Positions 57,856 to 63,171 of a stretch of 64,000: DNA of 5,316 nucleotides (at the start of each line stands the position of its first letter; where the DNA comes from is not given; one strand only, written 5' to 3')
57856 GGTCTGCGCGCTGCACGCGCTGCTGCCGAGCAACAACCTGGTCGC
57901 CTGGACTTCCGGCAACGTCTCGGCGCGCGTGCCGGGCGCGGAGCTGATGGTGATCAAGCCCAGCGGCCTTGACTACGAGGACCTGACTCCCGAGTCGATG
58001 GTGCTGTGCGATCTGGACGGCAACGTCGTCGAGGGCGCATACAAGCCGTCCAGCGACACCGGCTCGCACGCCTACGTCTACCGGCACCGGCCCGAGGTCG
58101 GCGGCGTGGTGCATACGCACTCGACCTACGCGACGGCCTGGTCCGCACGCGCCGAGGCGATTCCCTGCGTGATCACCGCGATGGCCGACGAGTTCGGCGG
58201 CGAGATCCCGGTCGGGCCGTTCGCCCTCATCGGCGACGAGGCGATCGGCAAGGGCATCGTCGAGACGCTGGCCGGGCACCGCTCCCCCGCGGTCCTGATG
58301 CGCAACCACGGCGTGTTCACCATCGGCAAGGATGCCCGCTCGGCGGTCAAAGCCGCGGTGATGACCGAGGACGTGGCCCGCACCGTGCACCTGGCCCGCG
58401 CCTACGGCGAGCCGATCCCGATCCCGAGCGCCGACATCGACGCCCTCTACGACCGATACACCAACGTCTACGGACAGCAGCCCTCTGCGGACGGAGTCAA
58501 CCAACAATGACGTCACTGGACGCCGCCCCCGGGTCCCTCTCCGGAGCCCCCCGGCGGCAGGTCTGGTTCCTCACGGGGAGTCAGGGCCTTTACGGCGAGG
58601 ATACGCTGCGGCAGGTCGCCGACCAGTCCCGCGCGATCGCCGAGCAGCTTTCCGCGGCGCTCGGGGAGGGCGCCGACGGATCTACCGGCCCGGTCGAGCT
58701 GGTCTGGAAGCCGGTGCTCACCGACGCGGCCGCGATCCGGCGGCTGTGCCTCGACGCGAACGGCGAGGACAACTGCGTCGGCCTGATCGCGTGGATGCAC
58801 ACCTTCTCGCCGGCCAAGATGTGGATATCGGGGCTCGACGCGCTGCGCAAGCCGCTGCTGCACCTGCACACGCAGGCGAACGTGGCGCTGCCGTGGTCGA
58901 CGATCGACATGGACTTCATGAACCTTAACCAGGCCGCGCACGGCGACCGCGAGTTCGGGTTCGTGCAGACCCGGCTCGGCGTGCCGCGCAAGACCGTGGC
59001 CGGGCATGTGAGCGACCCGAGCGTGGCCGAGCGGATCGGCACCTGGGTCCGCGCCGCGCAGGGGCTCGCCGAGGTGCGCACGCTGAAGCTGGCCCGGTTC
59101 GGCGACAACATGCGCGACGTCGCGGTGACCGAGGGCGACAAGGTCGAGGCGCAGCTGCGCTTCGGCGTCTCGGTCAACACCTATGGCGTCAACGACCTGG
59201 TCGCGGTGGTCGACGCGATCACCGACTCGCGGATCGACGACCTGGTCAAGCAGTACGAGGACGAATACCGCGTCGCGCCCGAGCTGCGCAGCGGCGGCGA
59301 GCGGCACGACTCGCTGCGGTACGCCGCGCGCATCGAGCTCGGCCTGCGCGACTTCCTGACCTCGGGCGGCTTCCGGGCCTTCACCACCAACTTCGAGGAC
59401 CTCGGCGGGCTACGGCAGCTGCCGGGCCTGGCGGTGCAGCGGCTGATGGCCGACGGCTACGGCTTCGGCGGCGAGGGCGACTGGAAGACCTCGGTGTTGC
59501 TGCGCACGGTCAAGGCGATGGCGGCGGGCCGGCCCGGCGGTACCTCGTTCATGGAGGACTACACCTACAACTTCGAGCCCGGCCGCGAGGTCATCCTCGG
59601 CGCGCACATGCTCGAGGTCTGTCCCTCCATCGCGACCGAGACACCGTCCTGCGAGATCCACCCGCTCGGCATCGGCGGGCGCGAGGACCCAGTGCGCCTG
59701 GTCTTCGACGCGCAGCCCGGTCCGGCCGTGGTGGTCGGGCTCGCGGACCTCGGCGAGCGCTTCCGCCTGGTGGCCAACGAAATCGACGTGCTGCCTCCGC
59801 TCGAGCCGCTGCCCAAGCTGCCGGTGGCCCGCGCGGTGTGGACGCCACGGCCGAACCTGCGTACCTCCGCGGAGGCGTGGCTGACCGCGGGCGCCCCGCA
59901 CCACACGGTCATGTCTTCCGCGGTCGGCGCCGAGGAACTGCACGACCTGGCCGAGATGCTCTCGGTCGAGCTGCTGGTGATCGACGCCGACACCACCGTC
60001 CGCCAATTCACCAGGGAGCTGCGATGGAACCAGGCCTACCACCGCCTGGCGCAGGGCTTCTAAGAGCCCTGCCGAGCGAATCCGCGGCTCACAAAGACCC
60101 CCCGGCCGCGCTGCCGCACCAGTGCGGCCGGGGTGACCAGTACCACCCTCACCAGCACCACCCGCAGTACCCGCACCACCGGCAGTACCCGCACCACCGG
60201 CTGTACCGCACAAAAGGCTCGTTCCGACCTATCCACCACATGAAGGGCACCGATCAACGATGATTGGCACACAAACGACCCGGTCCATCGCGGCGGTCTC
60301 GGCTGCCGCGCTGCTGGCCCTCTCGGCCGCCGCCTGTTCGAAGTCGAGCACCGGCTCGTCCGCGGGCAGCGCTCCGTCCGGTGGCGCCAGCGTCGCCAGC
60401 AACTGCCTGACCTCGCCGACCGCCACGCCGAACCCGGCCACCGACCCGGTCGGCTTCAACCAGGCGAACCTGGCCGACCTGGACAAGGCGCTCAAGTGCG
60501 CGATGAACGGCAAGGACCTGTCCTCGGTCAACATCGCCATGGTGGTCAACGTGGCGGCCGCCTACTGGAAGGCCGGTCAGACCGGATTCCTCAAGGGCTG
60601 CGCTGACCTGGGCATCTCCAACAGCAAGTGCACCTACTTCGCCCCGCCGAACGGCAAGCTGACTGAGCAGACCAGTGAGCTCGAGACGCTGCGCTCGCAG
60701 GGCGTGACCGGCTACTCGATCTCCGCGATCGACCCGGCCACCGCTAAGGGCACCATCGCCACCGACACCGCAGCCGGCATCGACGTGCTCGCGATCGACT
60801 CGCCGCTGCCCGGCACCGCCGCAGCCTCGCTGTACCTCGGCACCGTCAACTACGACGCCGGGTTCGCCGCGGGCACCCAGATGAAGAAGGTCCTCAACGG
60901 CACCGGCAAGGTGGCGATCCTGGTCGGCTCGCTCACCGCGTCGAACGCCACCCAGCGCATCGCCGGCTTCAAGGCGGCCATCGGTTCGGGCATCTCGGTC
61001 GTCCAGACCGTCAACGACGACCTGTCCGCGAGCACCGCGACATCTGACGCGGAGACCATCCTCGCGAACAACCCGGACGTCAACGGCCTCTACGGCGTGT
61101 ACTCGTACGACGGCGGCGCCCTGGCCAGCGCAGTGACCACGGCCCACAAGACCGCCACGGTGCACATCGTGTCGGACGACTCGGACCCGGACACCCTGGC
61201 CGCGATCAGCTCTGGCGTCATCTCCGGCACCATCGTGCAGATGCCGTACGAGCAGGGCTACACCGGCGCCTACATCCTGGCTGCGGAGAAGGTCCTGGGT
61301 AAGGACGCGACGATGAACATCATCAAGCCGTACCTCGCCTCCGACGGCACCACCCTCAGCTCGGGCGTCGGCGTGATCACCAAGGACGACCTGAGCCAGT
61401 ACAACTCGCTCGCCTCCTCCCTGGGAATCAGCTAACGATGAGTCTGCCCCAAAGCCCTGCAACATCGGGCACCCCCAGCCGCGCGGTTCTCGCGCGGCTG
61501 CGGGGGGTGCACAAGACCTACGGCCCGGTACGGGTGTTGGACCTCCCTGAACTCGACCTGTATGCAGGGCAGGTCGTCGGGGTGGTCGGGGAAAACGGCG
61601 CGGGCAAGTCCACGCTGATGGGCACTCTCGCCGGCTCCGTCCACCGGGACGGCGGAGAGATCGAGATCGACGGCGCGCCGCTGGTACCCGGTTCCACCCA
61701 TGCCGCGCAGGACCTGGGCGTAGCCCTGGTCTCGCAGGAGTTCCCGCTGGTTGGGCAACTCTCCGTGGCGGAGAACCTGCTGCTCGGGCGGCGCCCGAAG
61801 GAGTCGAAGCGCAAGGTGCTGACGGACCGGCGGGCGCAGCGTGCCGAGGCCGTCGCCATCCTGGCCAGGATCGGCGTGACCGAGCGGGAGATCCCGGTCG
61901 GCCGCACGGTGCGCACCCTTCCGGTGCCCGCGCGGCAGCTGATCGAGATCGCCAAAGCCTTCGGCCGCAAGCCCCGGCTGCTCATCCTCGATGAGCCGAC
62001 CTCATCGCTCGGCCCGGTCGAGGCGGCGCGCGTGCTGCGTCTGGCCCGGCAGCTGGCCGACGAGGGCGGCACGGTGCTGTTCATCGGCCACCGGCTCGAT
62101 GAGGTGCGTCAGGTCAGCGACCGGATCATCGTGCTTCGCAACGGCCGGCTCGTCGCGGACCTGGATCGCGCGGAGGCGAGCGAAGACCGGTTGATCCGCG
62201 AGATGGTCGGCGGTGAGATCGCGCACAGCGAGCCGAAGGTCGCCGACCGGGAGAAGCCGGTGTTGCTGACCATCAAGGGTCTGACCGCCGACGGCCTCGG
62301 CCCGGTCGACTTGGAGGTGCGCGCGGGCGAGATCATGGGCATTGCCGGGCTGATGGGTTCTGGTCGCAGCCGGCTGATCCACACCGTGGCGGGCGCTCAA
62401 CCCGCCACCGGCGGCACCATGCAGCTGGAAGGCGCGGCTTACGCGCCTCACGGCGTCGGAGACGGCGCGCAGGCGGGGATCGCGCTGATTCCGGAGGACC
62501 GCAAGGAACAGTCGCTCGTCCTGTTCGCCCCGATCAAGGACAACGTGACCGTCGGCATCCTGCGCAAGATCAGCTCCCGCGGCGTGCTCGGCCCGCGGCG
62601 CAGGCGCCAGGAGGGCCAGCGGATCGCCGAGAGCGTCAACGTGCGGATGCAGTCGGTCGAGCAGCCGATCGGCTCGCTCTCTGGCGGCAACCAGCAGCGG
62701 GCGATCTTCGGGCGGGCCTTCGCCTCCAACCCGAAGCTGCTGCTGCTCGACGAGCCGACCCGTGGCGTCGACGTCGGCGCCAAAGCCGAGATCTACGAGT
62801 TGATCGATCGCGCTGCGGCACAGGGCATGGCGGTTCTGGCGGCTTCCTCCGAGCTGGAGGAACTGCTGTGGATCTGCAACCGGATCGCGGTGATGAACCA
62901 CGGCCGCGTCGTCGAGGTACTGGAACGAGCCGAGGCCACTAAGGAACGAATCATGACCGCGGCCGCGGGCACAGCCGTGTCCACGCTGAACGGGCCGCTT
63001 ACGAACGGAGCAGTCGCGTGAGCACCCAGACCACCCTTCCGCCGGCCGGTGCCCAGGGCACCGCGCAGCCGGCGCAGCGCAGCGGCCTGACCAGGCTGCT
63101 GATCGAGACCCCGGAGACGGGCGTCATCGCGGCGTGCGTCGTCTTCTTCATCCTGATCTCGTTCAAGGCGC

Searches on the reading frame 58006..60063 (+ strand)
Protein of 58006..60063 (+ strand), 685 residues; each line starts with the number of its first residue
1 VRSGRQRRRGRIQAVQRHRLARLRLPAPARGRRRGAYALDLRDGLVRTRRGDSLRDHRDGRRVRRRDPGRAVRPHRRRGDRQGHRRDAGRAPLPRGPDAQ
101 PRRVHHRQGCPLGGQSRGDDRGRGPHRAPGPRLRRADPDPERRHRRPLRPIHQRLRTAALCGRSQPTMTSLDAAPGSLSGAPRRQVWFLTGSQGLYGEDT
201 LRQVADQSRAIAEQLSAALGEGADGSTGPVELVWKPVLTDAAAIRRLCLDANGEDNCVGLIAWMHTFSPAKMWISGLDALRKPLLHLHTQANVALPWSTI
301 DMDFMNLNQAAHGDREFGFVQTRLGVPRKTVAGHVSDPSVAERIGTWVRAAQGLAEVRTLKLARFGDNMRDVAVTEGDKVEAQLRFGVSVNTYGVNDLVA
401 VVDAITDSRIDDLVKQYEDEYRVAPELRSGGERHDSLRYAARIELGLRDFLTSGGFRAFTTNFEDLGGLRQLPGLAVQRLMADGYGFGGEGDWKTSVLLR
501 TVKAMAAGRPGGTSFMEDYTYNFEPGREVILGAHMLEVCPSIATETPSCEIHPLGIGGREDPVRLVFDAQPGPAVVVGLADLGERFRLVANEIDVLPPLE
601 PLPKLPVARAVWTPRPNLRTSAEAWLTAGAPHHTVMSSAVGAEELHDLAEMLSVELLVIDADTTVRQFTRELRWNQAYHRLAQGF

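Call 48: search_protein_families(library=pfam, proteins=[window:58006-60063:+], max_evalue=0.001)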
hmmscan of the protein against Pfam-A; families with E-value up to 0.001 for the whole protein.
window:58006-60063:+ (685 aa): 3 families
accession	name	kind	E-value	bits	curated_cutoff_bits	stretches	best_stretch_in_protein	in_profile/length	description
PF02610.21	AraA_N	-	1.5e-75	253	24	1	185-357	2-167/168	L-arabinose isomerase N-terminal domain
PF24856.1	AraA_central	-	4.3e-70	235.3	24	1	361-508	1-148/148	L-arabinose isomerase central domain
PF11762.14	Arabinose_Iso_C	-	6e-66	221.1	25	1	512-655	1-144/144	L-arabinose isomerase C-terminal domain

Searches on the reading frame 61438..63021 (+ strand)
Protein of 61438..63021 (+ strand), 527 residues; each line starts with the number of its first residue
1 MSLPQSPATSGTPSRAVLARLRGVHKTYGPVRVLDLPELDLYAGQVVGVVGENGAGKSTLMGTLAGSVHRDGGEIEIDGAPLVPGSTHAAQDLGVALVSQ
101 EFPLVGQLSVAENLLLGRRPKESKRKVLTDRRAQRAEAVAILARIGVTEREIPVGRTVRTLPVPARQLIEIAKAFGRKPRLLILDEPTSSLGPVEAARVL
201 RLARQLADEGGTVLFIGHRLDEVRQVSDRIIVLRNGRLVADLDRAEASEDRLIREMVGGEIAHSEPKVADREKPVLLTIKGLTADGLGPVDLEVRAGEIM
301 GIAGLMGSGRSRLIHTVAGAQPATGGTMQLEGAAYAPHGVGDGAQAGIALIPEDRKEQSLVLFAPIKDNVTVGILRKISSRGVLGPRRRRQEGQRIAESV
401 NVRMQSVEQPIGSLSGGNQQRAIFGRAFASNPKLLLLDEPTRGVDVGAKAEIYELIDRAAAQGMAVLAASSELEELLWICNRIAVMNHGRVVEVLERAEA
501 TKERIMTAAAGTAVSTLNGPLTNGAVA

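Call 48: search_protein_families(library=pfam, proteins=[window:61438-63021:+], max_evalue=0.001)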
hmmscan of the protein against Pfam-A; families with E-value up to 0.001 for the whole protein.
window:61438-63021:+ (527 aa): 3 families
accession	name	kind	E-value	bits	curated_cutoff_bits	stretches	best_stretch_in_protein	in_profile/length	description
PF00005.33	ABC_tran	-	1.3e-45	155.8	25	2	38-189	5-137/137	ABC transporter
PF13304.12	AAA_21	-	7.1e-12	46.4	27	0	405-464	229-291/304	AAA domain, putative AbiEii toxin, Type IV TA system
PF13191.12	AAA_16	-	3.5e-05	24.8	32.6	0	45-216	25-138/167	AAA ATPase domain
